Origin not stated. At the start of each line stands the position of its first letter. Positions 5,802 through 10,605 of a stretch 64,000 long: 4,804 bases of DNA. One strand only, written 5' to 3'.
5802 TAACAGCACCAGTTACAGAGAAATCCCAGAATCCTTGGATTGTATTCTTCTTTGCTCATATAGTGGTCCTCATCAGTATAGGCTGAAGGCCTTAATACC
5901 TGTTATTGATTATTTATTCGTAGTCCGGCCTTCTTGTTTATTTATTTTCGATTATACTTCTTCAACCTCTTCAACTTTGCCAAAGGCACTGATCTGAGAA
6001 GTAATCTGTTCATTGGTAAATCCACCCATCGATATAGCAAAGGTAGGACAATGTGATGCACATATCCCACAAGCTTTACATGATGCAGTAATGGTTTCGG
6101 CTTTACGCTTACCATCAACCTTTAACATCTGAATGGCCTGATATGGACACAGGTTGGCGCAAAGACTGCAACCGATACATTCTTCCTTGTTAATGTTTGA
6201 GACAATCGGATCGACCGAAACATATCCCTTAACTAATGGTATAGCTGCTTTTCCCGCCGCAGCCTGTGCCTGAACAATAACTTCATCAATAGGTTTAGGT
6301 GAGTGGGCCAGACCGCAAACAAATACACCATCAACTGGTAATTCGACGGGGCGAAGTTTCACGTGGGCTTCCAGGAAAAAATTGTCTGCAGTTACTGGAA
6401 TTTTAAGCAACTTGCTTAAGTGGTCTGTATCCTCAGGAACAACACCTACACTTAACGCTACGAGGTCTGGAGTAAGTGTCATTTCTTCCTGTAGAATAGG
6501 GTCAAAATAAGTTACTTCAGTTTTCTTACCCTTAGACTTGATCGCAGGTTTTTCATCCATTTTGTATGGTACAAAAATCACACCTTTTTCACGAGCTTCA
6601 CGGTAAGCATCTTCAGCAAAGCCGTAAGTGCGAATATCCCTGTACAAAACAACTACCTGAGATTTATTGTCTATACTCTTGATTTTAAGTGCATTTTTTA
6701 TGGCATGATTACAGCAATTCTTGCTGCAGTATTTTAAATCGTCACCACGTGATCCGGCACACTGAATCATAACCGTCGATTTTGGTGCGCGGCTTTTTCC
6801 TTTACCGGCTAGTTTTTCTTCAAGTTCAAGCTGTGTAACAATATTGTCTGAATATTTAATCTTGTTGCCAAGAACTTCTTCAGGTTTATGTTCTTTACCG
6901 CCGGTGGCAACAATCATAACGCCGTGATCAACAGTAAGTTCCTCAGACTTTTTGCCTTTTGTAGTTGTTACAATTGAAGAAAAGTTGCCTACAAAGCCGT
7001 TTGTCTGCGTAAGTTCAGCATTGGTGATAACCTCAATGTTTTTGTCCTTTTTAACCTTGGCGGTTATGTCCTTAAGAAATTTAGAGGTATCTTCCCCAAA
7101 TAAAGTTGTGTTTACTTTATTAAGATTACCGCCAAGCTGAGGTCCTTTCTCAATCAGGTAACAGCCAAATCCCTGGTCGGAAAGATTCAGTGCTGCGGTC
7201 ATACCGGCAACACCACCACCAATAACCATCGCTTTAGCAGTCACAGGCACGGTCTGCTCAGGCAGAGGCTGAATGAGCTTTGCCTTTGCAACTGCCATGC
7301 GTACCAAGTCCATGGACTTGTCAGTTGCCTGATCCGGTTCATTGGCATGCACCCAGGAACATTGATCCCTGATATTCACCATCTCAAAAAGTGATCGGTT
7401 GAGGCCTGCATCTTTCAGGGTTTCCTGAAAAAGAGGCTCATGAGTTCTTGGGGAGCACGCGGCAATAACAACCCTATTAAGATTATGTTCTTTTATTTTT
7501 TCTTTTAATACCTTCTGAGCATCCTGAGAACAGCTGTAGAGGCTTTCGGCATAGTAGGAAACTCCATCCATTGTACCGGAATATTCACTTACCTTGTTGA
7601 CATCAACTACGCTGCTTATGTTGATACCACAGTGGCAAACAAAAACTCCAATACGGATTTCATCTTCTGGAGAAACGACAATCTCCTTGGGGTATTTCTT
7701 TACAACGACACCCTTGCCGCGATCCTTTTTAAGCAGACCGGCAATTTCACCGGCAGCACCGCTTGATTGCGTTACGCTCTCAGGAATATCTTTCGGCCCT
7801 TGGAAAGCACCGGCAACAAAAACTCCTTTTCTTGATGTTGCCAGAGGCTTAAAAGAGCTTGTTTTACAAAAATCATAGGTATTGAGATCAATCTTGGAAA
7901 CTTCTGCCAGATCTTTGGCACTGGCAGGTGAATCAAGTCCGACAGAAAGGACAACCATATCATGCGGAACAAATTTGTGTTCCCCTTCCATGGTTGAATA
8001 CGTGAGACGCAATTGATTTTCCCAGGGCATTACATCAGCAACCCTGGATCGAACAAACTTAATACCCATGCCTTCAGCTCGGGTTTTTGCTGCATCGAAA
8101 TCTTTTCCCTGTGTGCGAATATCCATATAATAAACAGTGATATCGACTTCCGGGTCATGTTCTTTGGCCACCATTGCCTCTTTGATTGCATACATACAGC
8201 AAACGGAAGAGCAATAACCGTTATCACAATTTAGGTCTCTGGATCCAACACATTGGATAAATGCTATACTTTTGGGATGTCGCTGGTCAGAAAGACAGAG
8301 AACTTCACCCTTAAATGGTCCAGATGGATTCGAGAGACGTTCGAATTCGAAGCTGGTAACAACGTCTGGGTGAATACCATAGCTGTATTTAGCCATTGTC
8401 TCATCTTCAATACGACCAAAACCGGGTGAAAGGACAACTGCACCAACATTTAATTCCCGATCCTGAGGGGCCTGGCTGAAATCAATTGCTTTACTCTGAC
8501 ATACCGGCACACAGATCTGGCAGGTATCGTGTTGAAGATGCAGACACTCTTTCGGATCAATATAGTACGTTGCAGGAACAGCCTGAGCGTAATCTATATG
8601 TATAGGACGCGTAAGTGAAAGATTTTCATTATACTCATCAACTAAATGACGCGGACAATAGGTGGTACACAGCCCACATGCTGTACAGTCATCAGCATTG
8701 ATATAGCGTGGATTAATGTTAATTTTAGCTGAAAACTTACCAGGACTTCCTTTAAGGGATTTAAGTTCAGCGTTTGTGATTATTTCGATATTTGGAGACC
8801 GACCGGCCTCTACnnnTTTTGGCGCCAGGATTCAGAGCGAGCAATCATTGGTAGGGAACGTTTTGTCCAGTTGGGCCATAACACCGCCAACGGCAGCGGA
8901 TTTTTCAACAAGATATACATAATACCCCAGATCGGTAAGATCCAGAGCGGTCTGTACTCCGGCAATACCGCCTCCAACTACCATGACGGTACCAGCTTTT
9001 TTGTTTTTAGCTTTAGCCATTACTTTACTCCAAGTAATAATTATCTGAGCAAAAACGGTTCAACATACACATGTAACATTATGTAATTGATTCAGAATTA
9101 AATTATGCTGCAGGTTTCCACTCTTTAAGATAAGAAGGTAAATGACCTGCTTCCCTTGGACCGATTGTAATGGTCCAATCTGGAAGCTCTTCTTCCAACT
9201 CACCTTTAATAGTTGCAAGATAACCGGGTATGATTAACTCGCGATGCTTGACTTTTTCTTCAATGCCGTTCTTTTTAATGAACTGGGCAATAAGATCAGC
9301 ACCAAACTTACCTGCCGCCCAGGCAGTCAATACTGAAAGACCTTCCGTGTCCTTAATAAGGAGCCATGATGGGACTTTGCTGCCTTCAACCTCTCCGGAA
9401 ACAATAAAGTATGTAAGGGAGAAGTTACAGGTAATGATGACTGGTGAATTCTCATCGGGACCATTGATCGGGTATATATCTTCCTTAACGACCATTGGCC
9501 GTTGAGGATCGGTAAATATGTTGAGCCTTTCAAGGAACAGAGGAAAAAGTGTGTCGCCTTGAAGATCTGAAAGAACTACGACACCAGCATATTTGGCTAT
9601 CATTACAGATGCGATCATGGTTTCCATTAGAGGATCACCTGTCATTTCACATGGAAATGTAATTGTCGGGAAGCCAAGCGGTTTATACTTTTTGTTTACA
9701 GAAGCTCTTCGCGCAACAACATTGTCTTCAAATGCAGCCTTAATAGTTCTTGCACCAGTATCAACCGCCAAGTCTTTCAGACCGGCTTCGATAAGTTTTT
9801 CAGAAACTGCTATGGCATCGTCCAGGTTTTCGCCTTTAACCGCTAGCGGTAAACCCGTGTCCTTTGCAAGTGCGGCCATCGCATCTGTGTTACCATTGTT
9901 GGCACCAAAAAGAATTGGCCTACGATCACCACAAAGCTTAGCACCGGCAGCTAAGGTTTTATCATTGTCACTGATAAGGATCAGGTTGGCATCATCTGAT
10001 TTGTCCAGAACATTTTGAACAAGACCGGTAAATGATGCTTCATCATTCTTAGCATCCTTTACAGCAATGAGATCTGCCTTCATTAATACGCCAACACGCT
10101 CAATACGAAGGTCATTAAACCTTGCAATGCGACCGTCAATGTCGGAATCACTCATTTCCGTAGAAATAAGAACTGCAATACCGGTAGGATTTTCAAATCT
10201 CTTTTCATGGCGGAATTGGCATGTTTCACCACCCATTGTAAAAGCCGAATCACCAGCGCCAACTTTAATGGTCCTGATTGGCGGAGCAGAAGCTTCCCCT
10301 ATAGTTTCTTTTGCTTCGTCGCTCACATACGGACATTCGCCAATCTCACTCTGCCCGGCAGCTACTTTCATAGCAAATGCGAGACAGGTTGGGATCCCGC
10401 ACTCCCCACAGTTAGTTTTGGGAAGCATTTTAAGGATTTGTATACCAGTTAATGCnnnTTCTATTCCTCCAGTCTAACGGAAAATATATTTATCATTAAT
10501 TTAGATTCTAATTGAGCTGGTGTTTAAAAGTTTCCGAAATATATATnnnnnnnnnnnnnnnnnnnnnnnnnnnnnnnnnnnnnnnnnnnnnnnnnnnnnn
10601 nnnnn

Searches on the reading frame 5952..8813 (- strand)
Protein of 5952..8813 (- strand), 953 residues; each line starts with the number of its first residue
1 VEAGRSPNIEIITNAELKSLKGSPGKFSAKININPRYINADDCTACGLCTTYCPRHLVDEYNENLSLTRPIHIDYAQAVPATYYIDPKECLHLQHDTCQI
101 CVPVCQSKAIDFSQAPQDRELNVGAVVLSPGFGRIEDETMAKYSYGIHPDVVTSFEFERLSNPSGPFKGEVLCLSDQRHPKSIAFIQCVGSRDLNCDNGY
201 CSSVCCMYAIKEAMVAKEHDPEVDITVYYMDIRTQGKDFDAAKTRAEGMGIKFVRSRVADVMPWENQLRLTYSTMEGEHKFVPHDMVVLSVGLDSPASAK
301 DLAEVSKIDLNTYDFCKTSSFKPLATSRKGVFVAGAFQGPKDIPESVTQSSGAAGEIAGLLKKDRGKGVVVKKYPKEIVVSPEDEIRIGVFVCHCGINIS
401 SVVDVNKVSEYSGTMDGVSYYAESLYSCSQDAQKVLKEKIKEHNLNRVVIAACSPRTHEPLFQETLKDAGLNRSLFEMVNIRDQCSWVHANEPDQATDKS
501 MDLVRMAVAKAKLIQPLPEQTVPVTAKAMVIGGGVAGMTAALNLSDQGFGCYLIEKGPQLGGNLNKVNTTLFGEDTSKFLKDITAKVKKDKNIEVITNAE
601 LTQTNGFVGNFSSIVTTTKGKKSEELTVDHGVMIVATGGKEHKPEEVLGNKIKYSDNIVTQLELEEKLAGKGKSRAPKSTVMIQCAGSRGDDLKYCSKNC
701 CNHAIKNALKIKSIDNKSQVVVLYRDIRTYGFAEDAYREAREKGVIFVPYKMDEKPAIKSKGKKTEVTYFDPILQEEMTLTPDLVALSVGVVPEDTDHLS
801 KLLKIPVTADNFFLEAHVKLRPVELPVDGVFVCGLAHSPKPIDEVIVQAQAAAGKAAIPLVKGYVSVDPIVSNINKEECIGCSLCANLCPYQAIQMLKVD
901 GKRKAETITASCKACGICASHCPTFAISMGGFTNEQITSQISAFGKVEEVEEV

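Call 16: search_protein_families(library=pfam, proteins=[window:5952-8813:-], max_evalue=0.0001)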
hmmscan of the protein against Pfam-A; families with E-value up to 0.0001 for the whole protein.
window:5952-8813:- (953 aa): 15 families
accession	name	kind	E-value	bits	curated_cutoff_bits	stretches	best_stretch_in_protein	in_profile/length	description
PF07992.20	Pyr_redox_2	-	7.6e-14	52.2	26.1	1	528-835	3-275/291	Pyridine nucleotide-disulphide oxidoreductase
PF00037.32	Fer4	-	1.2e-13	50.7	21.1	1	874-895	3-24/24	4Fe-4S binding domain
PF14697.11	Fer4_21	-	3e-12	46.9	35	1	873-929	2-59/59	4Fe-4S dicluster domain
PF13484.11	Fer4_16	-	7.9e-12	46.2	30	0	43-106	2-64/66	4Fe-4S double cluster binding domain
PF12838.12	Fer4_7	-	4.5e-11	43.5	27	1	879-925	2-51/52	4Fe-4S dicluster domain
PF13450.12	NAD_binding_8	-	3.3e-07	30.9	21.9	1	530-566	1-37/68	NAD(P)-binding Rossmann-like domain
PF00890.30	FAD_binding_2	-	9.8e-07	28.7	20.4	1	529-564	3-38/414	FAD binding domain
PF13187.11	Fer4_9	-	1.7e-06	28.4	27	1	878-926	1-51/52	4Fe-4S dicluster domain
PF13237.11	Fer4_10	-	6.9e-06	26.3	25.5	1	874-923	4-53/53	4Fe-4S dicluster domain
PF12831.13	FAD_oxidored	-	1.7e-05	24.8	27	1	529-572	3-47/416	FAD dependent oxidoreductase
PF01266.30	DAO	-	2.2e-05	24.6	27.9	0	529-563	3-37/353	FAD dependent oxidoreductase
PF12797.12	Fer4_2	-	2.3e-05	24.5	24.5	0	37-54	4-21/22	4Fe-4S binding domain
PF25160.1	LdpA_Fe-S-bd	-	2.8e-05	24.2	27.6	0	885-929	9-45/49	LdpA Fe-S cluster-binding domain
PF13183.11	Fer4_8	-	7.1e-05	23.7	27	0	36-56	47-67/68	4Fe-4S dicluster domain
PF12837.12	Fer4_6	-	8.7e-05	22.7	25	0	873-894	3-24/24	4Fe-4S binding domain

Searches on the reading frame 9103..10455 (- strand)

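Call 16: search_protein_families(library=pfam, proteins=[window:9103-10455:-], max_evalue=0.0001)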
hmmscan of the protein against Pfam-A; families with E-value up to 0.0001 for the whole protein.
window:9103-10455:- (450 aa): 2 families
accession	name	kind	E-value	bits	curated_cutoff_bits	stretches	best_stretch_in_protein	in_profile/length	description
PF03599.22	CdhD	-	2e-81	274.2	24.8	1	63-441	2-385/387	CO dehydrogenase/acetyl-CoA synthase delta subunit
PF04060.18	FeS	-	1.4e-14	53.9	23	1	11-43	1-33/33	Putative Fe-S cluster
